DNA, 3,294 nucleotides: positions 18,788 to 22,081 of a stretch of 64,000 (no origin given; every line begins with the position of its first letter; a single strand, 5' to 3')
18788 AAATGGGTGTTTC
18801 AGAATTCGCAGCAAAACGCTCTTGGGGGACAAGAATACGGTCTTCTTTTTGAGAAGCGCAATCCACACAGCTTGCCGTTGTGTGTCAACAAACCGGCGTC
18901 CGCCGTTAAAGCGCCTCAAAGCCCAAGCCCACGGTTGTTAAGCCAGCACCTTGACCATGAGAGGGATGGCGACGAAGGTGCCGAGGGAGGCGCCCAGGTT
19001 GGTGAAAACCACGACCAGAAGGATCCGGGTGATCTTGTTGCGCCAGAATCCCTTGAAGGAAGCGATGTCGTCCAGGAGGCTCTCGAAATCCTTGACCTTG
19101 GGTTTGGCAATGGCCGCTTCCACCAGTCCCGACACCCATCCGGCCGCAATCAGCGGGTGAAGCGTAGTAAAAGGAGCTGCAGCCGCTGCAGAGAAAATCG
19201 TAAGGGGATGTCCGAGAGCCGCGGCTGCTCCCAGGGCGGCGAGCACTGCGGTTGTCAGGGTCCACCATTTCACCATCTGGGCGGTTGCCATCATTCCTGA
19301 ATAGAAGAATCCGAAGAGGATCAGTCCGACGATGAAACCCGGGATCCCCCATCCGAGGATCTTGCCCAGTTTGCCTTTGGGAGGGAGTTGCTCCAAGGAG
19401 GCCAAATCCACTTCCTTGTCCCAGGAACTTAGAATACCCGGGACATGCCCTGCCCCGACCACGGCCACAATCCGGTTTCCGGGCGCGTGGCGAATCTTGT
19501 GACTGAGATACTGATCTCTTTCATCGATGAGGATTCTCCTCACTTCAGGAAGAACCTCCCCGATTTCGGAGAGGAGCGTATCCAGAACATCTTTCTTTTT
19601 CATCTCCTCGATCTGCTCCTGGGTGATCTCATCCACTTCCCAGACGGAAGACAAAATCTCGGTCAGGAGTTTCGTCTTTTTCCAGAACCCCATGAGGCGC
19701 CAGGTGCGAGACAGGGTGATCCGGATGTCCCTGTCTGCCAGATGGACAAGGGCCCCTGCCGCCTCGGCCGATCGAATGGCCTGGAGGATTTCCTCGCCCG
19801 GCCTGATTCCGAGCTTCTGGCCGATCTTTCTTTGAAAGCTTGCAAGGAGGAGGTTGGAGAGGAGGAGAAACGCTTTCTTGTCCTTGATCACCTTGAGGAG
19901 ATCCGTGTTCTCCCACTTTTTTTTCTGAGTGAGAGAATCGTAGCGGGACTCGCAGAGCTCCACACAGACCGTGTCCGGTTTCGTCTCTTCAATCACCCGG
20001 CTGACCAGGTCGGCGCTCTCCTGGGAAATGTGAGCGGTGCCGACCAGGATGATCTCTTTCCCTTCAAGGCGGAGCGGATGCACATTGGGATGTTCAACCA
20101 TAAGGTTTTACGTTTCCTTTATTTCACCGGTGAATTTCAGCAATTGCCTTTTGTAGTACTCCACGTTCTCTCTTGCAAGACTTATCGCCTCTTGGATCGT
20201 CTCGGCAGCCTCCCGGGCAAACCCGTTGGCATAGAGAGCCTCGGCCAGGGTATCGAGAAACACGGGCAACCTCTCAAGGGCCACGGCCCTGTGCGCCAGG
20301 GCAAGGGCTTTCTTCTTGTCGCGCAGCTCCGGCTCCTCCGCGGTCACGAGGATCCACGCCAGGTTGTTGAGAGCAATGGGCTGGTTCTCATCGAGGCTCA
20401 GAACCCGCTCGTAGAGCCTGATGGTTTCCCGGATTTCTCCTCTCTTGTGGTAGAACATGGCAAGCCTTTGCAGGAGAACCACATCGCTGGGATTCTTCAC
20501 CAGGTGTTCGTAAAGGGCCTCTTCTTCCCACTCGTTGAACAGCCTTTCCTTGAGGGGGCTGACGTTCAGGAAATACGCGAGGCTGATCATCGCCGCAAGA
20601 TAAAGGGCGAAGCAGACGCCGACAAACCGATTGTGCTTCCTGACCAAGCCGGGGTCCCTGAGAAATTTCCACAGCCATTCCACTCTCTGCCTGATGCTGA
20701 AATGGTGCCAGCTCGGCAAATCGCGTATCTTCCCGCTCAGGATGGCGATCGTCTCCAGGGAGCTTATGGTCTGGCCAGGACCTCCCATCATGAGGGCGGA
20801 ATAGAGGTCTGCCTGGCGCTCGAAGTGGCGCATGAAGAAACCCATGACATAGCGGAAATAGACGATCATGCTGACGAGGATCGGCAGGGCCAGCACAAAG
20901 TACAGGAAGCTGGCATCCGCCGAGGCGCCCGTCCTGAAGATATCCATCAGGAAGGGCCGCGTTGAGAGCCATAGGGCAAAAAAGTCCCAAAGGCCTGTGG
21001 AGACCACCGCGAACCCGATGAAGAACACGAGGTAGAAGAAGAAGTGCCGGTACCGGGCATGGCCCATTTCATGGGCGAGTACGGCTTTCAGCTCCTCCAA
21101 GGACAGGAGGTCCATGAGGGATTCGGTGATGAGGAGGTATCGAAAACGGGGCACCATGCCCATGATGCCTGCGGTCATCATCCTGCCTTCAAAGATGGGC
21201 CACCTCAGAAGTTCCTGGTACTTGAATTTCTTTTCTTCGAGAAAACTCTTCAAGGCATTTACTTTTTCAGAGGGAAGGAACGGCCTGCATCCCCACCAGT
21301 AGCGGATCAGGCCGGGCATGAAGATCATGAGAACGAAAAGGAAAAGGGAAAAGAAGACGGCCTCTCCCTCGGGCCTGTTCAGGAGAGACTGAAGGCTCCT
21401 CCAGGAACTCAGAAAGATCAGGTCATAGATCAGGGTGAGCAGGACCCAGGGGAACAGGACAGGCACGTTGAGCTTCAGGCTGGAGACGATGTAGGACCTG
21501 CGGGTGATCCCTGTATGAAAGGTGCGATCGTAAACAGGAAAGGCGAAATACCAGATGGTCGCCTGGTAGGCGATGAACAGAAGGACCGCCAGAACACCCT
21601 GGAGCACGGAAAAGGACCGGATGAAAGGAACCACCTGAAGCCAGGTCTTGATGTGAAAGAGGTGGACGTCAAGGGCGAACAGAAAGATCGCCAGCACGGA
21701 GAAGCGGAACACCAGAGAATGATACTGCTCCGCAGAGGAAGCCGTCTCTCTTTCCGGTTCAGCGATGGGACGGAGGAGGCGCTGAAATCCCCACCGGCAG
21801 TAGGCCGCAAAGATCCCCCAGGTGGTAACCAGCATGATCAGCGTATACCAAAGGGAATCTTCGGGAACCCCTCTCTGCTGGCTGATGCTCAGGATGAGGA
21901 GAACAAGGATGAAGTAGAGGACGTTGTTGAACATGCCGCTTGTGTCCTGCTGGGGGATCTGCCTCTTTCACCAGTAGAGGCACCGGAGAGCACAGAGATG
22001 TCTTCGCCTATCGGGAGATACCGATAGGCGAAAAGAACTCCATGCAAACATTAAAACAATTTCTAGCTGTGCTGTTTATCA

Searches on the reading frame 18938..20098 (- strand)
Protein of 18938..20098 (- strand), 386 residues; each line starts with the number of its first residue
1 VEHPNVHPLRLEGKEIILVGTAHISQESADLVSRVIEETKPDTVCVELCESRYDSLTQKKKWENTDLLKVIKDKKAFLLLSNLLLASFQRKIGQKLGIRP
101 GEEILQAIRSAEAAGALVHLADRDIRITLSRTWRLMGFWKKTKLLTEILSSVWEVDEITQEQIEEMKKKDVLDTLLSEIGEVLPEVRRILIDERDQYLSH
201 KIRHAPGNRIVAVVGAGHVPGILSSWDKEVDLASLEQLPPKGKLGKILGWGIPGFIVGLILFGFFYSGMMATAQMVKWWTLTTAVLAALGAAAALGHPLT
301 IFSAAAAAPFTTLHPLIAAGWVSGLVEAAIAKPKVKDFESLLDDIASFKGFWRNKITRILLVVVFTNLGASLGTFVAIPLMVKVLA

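Call 41: search_protein_families(library=pfam, proteins=[window:18938-20098:-], max_evalue=0.0001)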
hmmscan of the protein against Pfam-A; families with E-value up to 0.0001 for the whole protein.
window:18938-20098:- (386 aa): 1 family
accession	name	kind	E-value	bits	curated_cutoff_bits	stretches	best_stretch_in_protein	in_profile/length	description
PF01963.22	TraB_PrgY_gumN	-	4.7e-39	135.3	26.8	1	12-224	8-249/263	TraB/PrgY/gumN family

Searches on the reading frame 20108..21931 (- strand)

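Call 6: search_protein_families(library=pfam, proteins=[window:20108-21931:-], max_evalue=0.001)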
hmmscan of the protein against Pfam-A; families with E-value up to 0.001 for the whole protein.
window:20108-21931:- (607 aa): 5 families
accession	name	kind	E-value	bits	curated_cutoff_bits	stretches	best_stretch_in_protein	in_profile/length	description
PF01435.24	Peptidase_M48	-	1.4e-12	48.3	20.3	1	256-406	40-166/186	Peptidase family M48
PF13431.12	TPR_17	-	2.4e-06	27.8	24.4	0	506-529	1-24/34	Tetratricopeptide repeat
PF13428.12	TPR_14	-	2.8e-05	24.8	23.5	0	486-525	3-42/44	Tetratricopeptide repeat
PF07719.23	TPR_2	-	8.7e-05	22.8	27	0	559-589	4-34/34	Tetratricopeptide repeat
PF13414.12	TPR_11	-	0.00087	19.4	26.8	0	494-525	4-35/42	TPR repeat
